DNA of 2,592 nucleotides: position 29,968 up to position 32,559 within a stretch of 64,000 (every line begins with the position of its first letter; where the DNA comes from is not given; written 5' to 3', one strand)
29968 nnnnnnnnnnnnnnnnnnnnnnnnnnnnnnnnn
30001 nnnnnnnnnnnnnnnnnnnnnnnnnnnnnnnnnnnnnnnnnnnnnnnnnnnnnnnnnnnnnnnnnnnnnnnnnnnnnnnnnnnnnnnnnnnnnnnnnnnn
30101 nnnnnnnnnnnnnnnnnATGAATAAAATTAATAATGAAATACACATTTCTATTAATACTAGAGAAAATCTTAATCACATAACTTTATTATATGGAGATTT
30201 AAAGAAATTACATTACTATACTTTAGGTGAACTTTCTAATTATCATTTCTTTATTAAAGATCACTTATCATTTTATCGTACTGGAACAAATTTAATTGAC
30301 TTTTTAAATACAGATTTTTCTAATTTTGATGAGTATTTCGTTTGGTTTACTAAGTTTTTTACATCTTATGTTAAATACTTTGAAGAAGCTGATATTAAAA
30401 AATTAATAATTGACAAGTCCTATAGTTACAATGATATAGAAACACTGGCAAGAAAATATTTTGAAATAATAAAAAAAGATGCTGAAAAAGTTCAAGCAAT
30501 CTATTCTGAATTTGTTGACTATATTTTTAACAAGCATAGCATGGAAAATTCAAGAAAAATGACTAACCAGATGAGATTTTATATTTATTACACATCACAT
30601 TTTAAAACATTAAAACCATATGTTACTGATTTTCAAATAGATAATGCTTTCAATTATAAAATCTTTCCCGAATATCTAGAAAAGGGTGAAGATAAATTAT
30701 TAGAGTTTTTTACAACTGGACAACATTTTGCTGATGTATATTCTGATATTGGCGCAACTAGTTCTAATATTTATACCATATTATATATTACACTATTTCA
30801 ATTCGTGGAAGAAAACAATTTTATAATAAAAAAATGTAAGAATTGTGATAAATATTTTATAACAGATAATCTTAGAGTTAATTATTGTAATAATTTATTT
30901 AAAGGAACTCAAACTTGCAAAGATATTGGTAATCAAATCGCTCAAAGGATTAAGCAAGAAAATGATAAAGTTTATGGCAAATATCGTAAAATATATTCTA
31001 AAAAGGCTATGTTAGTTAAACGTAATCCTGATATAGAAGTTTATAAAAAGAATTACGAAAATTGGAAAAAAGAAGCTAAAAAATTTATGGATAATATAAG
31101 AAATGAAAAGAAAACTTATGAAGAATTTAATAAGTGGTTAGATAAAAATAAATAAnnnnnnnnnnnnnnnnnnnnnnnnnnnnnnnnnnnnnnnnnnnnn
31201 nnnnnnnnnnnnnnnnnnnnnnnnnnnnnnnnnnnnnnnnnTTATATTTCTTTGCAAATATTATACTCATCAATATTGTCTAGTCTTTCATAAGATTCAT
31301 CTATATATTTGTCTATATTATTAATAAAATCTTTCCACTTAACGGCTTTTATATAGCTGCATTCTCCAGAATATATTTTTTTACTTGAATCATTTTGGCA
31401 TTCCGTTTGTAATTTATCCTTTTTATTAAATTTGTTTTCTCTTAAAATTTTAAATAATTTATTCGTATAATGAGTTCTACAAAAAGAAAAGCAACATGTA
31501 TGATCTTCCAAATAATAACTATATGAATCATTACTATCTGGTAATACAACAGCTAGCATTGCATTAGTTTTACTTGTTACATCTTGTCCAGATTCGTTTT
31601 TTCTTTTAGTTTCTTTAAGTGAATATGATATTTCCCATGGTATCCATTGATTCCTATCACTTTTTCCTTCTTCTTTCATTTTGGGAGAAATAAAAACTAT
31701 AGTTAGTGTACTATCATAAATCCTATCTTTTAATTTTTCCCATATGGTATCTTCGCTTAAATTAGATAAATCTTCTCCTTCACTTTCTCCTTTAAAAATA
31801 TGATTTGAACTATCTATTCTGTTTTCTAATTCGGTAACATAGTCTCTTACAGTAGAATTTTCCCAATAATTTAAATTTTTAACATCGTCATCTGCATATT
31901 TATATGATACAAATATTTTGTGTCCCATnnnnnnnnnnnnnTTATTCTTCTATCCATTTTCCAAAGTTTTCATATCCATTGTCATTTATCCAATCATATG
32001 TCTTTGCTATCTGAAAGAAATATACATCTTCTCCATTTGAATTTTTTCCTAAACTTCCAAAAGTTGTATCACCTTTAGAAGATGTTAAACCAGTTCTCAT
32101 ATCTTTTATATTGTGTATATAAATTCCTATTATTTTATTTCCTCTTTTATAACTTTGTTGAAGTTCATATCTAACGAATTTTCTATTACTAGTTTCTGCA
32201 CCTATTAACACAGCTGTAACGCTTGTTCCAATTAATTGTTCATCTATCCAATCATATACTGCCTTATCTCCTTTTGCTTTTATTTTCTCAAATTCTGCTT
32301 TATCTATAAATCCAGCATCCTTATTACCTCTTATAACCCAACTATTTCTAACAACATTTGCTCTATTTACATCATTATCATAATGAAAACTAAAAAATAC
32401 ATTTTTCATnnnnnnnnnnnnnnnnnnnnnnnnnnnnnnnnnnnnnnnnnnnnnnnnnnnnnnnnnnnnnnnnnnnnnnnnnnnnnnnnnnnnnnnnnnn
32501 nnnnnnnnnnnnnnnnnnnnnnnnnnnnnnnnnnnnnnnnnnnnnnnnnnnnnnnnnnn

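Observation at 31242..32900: Thoeris-like operon: a small 3-TM protein with ThsB and a second TIR, but no SIR2/SLOG or Macro ThsA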

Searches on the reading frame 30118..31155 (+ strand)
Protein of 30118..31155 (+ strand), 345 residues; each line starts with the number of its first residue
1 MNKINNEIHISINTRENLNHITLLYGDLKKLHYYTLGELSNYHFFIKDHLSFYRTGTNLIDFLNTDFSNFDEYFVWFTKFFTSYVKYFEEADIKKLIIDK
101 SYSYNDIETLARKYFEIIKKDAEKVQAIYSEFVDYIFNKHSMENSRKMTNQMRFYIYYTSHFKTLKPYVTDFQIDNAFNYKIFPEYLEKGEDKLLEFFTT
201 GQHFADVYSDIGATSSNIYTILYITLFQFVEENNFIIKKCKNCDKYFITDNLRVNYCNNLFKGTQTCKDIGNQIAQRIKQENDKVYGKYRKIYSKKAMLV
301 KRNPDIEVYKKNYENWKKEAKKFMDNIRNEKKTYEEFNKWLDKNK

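Call 3: search_protein_families(library=pfam, proteins=[window:30118-31155:+], max_evalue=0.1)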
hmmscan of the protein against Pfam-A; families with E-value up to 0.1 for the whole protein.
window:30118-31155:+ (345 aa): 2 families
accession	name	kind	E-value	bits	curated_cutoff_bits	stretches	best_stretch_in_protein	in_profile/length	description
PF19553.4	DUF6076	-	1.8e-10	41.3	23.5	1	217-339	32-154/168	Family of unknown function (DUF6076)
PF05010.19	TACC_C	-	0.023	14.9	29.9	1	276-336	71-135/201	Transforming acidic coiled-coil-containing protein (TACC), C-terminal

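Call 4: search_protein_families(library=padloc, proteins=[window:30118-31155:+], max_evalue=0.1)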
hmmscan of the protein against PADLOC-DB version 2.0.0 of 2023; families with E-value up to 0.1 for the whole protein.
window:30118-31155:+ (345 aa): 0 families

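Call 23: search_protein_families(library=ncbifam, proteins=[window:30118-31155:+], max_evalue=0.1)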
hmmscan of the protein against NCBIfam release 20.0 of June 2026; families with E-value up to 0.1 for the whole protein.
window:30118-31155:+ (345 aa): 0 families

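Call 95: search_protein_families(library=phrogs, proteins=[window:30118-31155:+], max_evalue=0.001)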
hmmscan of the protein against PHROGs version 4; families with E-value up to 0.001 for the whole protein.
window:30118-31155:+ (345 aa): 1 family
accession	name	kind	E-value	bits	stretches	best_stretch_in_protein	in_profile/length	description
phrog_963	-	tail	0.00096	19.7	1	210-309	117-213/219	baseplate wedge subunit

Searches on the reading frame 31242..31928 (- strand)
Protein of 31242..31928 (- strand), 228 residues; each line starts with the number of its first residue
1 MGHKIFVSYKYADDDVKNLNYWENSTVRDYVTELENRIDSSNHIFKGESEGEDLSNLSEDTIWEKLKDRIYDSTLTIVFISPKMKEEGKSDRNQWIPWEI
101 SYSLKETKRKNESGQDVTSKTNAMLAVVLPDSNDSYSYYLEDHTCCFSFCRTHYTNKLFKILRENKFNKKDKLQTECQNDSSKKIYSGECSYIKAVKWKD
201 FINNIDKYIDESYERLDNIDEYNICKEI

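Call 3: search_protein_families(library=pfam, proteins=[window:31242-31928:-], max_evalue=0.1)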
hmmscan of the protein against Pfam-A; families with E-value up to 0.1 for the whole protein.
window:31242-31928:- (228 aa): 2 families
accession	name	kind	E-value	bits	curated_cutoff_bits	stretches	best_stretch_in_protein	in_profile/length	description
PF08937.16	ThsB_TIR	-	1.4e-06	29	21.2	1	6-108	1-88/100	Thoeris protein ThsB, TIR-like domain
PF13676.11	TIR_2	-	0.03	15.2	28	0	58-109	36-81/122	TIR domain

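Call 4: search_protein_families(library=padloc, proteins=[window:31242-31928:-], max_evalue=0.1)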
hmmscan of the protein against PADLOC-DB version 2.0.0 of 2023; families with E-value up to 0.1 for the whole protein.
window:31242-31928:- (228 aa): 2 families
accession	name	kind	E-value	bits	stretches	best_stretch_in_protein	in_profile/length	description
PDLC00428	ThsB1|ThsB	-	8.1e-80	266.2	1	1-227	1-218/219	TIR-like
PDLC00438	ThsB1|ThsB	-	9.6e-17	59.6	1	1-227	1-205/206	TIR-like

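Call 23: search_protein_families(library=ncbifam, proteins=[window:31242-31928:-], max_evalue=0.1)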
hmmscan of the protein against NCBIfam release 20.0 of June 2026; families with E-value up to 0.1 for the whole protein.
window:31242-31928:- (228 aa): 0 families

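Call 37: search_solved_structures(query=window:31242-31928:-, max_evalue=0.1, show_alignments=2)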
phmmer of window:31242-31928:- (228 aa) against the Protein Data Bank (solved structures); distinct sequences matched with E-value up to 0.1: 1.
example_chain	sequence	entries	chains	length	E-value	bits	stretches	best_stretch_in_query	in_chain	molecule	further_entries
9vyl_A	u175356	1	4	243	1.1e-68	234.7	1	1-227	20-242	Putative cyclic ADP-D-ribose synthase TIR1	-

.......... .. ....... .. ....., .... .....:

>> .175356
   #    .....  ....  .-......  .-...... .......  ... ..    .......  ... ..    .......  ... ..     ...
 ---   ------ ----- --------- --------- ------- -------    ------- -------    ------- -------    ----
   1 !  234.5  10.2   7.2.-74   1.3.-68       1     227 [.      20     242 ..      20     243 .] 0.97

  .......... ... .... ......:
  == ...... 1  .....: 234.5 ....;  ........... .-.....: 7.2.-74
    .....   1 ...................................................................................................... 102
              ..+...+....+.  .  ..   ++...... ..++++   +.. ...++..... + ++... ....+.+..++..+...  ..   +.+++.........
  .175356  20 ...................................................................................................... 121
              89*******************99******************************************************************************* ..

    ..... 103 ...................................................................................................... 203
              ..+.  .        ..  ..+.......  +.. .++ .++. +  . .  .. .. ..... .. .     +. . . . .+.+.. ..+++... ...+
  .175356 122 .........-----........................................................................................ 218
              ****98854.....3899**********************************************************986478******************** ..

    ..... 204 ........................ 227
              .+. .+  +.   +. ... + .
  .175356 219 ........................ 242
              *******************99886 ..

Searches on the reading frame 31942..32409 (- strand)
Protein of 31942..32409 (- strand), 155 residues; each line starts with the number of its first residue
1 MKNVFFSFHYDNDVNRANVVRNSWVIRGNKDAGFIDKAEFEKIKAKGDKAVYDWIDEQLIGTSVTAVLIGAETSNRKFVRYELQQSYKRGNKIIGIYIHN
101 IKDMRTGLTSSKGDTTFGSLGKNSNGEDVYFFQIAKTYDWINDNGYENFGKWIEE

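Call 3: search_protein_families(library=pfam, proteins=[window:31942-32409:-], max_evalue=0.1)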
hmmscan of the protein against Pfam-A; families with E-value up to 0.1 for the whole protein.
window:31942-32409:- (155 aa): 2 families
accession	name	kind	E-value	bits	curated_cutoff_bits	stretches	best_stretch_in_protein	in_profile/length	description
PF08937.16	ThsB_TIR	-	5.9e-23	81.6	21.2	1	5-102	1-99/100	Thoeris protein ThsB, TIR-like domain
PF09851.14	SHOCT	-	0.065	13.4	27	1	30-46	10-26/28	Short C-terminal domain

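Call 4: search_protein_families(library=padloc, proteins=[window:31942-32409:-], max_evalue=0.1)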
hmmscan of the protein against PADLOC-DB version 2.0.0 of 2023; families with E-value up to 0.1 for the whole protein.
window:31942-32409:- (155 aa): 5 families
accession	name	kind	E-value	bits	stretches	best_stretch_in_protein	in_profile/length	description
PDLC00431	ThsB1|ThsB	-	1.3e-60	202.5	1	2-155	3-155/162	TIR-like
PDLC04688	PDC-M50B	-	7.1e-52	173.9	1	2-155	3-154/162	-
PDLC00433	ThsB1|ThsB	-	4e-38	129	1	2-145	3-139/164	TIR-like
PDLC00418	ThsB1|ThsB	-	1e-08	33.1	1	2-104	5-106/155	TIR-like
PDLC00429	ThsB1|ThsB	-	5.1e-05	21.4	1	3-104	6-108/167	TIR-like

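Call 23: search_protein_families(library=ncbifam, proteins=[window:31942-32409:-], max_evalue=0.1)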
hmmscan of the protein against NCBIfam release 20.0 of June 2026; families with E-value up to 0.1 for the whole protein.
window:31942-32409:- (155 aa): 1 family
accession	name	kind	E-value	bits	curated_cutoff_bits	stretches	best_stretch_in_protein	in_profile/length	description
NF052587.1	SterCoASynCasI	equivalog_domain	0.067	11.7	900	1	6-43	367-402/550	steroid-22-oyl-CoA synthetase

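Call 36: search_solved_structures(query=window:31942-32409:-, max_evalue=0.01, show_alignments=2)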
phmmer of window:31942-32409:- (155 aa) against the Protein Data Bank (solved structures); distinct sequences matched with E-value up to 0.01: 3.
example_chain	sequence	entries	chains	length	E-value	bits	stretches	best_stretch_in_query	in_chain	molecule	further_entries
9b7d_A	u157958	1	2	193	2.4e-29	105.5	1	2-133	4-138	Putative cyclic ADP-D-ribose synthase ThsB1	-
6lhy_A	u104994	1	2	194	2.5e-29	105.4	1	2-133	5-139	DUF1863 domain-containing protein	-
8wcf_A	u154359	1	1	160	1.3e-23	86.9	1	2-119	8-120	Molecular chaperone Tir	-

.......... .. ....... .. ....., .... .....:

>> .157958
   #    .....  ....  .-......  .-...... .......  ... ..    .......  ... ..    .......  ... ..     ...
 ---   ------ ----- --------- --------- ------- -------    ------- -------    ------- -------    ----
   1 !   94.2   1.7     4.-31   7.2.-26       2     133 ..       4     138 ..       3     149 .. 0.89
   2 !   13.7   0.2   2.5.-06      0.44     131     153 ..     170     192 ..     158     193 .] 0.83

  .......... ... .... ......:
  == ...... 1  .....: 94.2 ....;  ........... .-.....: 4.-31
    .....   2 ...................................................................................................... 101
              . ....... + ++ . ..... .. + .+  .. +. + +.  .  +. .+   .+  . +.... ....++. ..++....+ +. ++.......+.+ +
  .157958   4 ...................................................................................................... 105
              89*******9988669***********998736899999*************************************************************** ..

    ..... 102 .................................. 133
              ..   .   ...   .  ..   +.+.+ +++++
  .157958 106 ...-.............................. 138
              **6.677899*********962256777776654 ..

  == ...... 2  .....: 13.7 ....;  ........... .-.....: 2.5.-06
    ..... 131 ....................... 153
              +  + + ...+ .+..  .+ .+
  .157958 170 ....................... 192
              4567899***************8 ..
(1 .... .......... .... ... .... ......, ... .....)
